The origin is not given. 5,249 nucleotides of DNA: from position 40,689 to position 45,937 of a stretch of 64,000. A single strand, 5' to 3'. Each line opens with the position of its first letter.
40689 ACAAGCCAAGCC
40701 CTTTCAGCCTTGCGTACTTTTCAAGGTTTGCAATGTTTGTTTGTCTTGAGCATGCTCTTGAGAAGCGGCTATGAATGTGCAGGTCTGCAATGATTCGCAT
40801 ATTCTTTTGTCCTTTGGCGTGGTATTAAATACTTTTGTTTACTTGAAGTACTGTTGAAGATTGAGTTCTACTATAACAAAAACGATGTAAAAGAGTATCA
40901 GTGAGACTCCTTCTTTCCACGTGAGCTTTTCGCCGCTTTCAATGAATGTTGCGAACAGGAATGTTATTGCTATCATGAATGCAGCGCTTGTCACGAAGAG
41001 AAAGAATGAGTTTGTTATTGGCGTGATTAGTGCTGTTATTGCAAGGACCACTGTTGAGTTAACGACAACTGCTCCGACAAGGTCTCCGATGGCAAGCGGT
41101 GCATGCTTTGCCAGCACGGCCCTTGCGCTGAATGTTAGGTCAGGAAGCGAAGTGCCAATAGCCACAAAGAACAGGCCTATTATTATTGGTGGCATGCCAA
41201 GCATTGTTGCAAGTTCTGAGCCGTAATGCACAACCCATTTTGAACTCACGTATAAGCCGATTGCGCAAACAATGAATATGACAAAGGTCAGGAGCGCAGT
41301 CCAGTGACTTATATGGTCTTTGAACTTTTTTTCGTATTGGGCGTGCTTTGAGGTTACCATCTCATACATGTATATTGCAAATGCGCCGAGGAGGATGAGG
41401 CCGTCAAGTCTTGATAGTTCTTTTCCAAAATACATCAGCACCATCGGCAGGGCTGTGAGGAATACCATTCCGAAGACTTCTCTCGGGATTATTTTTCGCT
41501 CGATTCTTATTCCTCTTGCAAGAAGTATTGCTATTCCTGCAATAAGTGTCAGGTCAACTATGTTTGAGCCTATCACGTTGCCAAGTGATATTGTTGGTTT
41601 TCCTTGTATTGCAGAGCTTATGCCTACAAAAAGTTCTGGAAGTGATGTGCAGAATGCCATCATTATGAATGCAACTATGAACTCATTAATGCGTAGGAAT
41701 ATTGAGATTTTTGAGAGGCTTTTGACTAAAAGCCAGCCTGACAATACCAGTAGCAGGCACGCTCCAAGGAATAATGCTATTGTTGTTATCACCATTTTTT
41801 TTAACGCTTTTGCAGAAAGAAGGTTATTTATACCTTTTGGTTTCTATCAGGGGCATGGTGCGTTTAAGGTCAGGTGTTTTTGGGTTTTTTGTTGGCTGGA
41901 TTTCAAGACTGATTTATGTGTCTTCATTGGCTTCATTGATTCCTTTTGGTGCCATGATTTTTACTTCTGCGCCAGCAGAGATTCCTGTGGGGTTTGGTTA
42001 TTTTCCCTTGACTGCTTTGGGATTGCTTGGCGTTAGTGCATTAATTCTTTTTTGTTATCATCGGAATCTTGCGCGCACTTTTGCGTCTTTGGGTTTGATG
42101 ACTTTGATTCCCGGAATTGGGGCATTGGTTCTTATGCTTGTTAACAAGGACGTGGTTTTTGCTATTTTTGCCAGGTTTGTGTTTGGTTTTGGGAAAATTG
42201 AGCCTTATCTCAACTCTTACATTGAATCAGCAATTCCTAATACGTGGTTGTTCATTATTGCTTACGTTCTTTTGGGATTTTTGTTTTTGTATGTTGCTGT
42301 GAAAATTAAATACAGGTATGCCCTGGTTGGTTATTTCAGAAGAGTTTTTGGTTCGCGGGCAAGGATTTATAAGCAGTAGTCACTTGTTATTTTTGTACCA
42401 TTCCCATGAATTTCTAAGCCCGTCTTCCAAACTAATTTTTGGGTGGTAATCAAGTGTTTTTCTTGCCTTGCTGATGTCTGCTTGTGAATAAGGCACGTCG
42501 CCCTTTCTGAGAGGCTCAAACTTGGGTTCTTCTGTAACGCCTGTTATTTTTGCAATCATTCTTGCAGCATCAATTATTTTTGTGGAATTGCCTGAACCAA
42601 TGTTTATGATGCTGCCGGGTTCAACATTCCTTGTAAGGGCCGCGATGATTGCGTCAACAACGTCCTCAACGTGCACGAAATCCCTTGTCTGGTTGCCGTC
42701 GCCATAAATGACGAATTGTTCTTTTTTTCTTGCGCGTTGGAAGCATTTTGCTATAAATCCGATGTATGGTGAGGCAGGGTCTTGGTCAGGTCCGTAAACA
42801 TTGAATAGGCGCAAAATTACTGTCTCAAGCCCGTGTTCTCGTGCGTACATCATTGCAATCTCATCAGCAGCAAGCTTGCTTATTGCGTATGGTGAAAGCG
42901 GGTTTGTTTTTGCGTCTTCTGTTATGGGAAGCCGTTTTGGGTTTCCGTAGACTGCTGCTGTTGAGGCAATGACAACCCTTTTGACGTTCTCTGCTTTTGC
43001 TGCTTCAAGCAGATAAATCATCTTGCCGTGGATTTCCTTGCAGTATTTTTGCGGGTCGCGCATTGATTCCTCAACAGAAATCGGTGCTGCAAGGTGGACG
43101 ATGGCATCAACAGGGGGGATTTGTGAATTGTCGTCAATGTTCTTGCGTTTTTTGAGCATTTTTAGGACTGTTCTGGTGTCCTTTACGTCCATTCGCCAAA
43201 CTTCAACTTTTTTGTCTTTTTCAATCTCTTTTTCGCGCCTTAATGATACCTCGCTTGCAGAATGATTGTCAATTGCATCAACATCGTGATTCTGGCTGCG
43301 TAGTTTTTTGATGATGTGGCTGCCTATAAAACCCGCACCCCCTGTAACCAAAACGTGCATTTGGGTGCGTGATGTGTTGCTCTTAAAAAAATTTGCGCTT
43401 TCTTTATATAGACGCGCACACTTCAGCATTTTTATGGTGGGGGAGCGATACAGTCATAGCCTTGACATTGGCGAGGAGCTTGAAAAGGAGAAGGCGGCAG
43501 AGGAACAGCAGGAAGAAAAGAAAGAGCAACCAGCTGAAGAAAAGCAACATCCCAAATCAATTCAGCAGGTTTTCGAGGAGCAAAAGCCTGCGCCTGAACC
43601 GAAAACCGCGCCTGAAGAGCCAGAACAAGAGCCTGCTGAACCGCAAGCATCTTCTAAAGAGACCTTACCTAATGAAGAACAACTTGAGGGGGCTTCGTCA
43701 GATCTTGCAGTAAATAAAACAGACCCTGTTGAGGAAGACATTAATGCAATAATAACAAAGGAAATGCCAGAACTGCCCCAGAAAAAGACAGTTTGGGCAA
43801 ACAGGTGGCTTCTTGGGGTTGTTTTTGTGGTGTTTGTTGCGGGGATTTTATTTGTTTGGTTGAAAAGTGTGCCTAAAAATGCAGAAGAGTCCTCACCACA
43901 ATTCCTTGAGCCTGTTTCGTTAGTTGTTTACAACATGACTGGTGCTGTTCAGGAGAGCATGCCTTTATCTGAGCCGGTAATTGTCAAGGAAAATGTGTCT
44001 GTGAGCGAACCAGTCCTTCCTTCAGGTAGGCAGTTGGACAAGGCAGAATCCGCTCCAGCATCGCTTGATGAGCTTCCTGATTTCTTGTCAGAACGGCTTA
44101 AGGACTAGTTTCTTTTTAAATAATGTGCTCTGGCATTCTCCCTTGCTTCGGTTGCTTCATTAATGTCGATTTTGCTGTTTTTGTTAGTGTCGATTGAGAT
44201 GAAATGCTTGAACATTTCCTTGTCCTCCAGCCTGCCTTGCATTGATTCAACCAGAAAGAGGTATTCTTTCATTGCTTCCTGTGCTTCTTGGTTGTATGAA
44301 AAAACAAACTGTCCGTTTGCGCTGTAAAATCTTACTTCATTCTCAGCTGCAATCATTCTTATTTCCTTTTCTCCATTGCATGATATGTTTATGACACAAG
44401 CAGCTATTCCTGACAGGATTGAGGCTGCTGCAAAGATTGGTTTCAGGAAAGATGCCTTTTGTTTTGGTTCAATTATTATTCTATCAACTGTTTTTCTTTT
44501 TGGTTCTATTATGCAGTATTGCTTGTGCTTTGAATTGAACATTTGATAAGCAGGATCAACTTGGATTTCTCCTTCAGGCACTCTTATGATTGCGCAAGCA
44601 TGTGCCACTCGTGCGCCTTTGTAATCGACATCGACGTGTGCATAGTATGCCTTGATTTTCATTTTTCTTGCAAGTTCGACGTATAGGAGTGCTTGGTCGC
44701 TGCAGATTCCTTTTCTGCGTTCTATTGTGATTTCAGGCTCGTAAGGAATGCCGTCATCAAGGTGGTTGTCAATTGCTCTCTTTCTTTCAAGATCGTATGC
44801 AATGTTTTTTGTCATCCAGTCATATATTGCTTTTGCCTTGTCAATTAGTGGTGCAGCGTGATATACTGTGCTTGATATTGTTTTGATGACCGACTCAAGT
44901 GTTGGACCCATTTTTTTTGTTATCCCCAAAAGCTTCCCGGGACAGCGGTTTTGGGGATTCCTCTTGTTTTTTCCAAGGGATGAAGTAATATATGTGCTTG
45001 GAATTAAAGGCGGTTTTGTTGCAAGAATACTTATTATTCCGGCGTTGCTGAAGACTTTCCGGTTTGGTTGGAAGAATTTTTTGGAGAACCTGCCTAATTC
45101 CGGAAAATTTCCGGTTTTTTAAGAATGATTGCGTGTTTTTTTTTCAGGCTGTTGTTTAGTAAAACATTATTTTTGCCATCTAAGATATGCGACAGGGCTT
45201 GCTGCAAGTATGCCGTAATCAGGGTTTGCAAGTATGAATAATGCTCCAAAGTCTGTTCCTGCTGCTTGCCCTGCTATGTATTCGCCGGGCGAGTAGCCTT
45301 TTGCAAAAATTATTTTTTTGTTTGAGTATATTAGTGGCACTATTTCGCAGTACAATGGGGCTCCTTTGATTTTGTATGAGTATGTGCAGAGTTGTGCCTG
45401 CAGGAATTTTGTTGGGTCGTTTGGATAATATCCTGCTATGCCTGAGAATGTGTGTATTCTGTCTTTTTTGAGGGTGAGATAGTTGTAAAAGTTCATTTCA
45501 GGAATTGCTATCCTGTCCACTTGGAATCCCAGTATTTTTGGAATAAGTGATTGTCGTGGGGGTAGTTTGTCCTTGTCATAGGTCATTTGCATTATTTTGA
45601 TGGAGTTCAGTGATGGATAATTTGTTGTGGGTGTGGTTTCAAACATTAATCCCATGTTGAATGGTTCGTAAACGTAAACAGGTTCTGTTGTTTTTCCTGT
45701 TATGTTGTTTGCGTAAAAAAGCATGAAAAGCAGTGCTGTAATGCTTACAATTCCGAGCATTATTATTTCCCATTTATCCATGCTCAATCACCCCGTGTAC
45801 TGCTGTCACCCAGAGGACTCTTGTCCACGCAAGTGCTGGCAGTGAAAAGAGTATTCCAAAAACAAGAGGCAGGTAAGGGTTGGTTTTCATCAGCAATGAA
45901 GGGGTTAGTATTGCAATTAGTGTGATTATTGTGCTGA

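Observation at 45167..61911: Eight-gene, translationally coupled surface operon built from two paralogous modules, with no recognisable enzyme or assembly ATPase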

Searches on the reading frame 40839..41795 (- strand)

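Call 9: search_protein_families(library=pfam, proteins=[window:40839-41795:-], max_evalue=0.01)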
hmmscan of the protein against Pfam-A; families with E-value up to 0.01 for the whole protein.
window:40839-41795:- (318 aa): 1 family
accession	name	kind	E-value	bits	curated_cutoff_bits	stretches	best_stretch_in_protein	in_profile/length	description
PF01699.29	Na_Ca_ex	-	7.2e-50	169.3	24.9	2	6-144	3-147/151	Sodium/calcium exchanger protein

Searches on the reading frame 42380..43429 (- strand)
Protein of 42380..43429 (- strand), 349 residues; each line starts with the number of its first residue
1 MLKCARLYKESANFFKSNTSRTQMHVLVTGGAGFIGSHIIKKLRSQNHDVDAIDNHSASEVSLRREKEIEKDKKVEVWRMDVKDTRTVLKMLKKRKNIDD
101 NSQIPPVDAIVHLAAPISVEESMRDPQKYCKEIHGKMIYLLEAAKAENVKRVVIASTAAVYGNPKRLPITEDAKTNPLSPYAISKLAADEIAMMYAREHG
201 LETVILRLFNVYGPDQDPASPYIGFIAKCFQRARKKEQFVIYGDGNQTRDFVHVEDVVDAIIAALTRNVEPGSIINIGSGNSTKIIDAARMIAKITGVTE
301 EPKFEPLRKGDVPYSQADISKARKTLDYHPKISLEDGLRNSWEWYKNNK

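Call 9: search_protein_families(library=pfam, proteins=[window:42380-43429:-], max_evalue=0.01)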
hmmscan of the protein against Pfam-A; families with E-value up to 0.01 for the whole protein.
window:42380-43429:- (349 aa): 10 families
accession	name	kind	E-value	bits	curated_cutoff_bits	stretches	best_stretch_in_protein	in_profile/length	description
PF01370.27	Epimerase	-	2.6e-61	207.5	20.9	1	26-278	1-240/240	NAD dependent epimerase/dehydratase family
PF16363.11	GDP_Man_Dehyd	-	1.1e-59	203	27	1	27-339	1-330/332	GDP-mannose 4,6 dehydratase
PF01073.25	3Beta_HSD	-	5.4e-20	72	22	1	27-267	1-231/280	3-beta hydroxysteroid dehydrogenase/isomerase family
PF04321.23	RmlD_sub_bind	-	2.4e-15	56.8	27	1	24-313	1-247/287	RmlD substrate binding domain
PF02719.21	Polysacc_synt_2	-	3.2e-15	56.5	20.2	1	26-302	1-253/293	Polysaccharide biosynthesis protein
PF07993.18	NAD_binding_4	-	9.7e-12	45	20.1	1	28-260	1-257/258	Male sterility protein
PF13460.12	NAD_binding_10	-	2.6e-11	44.1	27.2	1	30-208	1-143/184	NAD(P)H-binding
PF00106.31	adh_short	-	1.6e-06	28.2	26.6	1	25-112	2-83/195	short chain dehydrogenase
PF08659.16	KR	-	3.1e-05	24.4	22.6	1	26-165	3-145/180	KR domain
PF05368.20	NmrA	-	0.0068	16.5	27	0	25-97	4-60/298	NmrA-like family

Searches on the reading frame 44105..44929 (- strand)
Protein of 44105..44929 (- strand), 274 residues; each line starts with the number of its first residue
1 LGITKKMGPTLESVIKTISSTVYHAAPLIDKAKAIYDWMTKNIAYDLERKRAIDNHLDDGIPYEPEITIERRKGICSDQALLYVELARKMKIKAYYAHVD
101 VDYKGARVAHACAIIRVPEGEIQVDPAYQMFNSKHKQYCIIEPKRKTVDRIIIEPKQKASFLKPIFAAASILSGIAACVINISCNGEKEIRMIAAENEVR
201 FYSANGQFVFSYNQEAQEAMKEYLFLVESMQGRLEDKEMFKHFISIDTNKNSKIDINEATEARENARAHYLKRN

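Call 9: search_protein_families(library=pfam, proteins=[window:44105-44929:-], max_evalue=0.01)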
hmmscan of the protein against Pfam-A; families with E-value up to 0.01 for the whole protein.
window:44105-44929:- (274 aa): 2 families
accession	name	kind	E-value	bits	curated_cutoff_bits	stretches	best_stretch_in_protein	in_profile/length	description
PF04473.18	DUF553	-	2.2e-12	47.1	20.5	1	15-118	3-105/140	Transglutaminase-like domain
PF01841.26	Transglut_core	-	4.1e-09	37.1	23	1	26-117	12-98/108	Transglutaminase-like superfamily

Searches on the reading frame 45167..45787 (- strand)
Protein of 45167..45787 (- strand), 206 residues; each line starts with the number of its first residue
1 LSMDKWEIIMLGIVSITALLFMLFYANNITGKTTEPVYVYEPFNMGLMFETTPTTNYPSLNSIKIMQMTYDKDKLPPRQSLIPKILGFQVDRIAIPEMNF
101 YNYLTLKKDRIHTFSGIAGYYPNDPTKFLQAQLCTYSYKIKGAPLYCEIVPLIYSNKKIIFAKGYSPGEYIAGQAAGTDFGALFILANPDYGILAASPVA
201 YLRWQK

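Call 4: search_protein_families(library=pfam, proteins=[window:45167-45787:-], max_evalue=1)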
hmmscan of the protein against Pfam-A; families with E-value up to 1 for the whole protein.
window:45167-45787:- (206 aa): 0 families

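Call 10: search_protein_families(library=ncbifam, proteins=[window:45167-45787:-], max_evalue=1)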
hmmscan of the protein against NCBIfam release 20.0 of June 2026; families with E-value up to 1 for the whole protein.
window:45167-45787:- (206 aa): 0 families

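Call 80: search_protein_families(library=phrogs, proteins=[window:45167-45787:-], max_evalue=0.01)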
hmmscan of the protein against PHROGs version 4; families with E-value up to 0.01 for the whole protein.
window:45167-45787:- (206 aa): 0 families
